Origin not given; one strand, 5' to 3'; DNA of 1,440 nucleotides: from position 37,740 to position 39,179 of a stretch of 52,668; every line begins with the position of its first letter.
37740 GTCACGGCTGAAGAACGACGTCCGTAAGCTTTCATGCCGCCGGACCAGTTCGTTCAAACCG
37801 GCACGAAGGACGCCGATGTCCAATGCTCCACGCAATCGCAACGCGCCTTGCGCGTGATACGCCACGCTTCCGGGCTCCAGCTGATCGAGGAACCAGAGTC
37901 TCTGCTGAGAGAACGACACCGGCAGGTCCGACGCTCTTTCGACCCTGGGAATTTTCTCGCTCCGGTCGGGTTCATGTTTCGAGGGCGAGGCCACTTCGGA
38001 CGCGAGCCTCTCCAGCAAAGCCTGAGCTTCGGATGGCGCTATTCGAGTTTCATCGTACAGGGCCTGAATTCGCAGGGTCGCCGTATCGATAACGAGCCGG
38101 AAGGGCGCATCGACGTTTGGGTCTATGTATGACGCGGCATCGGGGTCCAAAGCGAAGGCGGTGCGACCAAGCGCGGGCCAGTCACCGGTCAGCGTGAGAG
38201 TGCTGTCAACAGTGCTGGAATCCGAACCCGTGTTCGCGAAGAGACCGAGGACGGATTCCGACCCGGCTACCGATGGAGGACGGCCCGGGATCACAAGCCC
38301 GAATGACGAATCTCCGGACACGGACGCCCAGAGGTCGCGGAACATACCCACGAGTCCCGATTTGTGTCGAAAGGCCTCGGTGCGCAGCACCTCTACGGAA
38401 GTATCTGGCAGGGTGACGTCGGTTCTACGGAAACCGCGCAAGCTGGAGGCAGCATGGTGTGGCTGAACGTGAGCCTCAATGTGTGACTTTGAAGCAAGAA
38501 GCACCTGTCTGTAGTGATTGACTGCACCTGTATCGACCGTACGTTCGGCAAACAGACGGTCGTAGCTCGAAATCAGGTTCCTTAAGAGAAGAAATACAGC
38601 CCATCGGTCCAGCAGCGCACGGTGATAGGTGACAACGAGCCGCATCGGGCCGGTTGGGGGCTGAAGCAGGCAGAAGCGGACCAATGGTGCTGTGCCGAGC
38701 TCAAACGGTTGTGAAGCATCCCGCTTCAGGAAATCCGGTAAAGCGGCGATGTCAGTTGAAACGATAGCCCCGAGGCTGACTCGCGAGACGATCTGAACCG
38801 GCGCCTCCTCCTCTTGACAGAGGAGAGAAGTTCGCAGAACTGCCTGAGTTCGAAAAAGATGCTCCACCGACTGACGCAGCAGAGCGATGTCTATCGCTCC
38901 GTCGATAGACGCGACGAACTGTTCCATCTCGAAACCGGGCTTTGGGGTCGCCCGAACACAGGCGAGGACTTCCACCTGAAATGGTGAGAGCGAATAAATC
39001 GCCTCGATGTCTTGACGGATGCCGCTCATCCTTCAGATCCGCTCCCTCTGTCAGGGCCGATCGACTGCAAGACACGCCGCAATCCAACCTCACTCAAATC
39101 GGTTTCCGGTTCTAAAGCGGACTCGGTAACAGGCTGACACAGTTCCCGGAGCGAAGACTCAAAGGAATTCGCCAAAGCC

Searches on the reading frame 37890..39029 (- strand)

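Call 22: search_protein_families(library=pfam, proteins=[window:37890-39029:-], max_evalue=0.00001)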
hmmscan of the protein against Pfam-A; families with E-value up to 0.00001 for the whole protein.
window:37890-39029:- (380 aa): 1 family
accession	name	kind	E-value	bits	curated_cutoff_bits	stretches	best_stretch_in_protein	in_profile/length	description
PF00668.25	Condensation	-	3.8e-20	72.5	30.6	1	9-182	2-184/456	Condensation domain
